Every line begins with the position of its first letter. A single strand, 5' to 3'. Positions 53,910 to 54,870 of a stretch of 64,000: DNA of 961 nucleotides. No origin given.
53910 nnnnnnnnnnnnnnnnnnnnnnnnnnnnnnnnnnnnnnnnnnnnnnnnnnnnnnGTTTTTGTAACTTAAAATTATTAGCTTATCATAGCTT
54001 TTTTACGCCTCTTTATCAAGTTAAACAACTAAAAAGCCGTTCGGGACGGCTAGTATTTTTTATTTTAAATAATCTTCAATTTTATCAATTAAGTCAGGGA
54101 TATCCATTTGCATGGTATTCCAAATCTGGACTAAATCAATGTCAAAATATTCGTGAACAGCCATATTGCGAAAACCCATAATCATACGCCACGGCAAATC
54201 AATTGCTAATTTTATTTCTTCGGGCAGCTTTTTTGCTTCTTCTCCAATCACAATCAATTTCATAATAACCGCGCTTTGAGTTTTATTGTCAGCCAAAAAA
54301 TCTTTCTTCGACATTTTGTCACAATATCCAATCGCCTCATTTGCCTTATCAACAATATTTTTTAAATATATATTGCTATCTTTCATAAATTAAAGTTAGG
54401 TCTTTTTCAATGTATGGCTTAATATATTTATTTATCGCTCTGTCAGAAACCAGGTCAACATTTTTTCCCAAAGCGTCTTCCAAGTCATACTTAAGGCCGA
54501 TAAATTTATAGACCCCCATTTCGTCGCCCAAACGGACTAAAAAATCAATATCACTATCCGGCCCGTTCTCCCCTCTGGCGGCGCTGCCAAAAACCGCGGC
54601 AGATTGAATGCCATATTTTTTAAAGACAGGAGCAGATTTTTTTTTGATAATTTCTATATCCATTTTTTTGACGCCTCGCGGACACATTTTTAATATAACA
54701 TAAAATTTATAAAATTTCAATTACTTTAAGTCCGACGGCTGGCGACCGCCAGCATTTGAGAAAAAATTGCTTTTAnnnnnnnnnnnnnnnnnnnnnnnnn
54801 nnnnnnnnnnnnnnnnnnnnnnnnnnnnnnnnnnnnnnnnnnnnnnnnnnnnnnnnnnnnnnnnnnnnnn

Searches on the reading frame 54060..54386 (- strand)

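Call 11: search_protein_families(library=pfam, proteins=[window:54060-54386:-], max_evalue=0.01)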
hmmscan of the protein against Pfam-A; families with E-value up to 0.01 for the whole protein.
window:54060-54386:- (108 aa): 1 family
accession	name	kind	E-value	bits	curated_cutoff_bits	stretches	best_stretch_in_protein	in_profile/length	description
PF01934.22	HepT-like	-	1.9e-22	79.7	23.5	1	16-104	6-118/120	Ribonuclease HepT-like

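Call 62: search_protein_families(library=padloc, proteins=[window:54060-54386:-], max_evalue=0.01)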
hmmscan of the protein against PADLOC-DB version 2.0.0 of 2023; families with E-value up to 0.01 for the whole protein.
window:54060-54386:- (108 aa): 0 families

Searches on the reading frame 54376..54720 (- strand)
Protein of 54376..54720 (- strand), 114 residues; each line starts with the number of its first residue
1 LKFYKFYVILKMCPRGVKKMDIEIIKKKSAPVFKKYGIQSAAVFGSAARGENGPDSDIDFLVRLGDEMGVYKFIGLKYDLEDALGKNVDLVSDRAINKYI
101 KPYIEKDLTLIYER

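Call 11: search_protein_families(library=pfam, proteins=[window:54376-54720:-], max_evalue=0.01)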
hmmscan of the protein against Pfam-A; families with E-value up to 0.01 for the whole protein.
window:54376-54720:- (114 aa): 2 families
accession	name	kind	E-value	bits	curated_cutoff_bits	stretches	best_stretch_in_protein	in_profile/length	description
PF01909.29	NTP_transf_2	-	1.3e-13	51.6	21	1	34-107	9-85/93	Nucleotidyltransferase domain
PF18765.7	Polbeta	-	2.1e-13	50.7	26.9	1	30-114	4-90/93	Polymerase beta, Nucleotidyltransferase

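Call 62: search_protein_families(library=padloc, proteins=[window:54376-54720:-], max_evalue=0.01)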
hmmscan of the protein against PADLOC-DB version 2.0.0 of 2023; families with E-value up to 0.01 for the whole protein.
window:54376-54720:- (114 aa): 10 families
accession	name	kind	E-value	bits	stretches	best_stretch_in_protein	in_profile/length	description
PDLC04904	PDC-S09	-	1.6e-24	84.1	1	22-109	9-96/104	-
PDLC04906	PDC-S09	-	6.1e-24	82.3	1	22-108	8-95/98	-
PDLC04902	PDC-S09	-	6.1e-24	82.2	1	23-109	6-93/97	-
PDLC04905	PDC-S09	-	5.4e-18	63.2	1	22-112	5-99/101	-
PDLC04903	PDC-S09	-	2.6e-08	32.1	1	38-74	26-62/108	-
PDLC04368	PDC-M05A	-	3.7e-08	31.4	1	37-89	106-157/201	-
PDLC04907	PDC-S09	-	1e-07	30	1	30-82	19-69/114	-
PDLC04369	PDC-M05A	-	1.7e-05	22.5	1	38-69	103-133/201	-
PDLC04372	PDC-M05A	-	0.0032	15.8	1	37-89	75-126/167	-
PDLC04778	PDC-M70A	-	0.0044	14.4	0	39-62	48-71/355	-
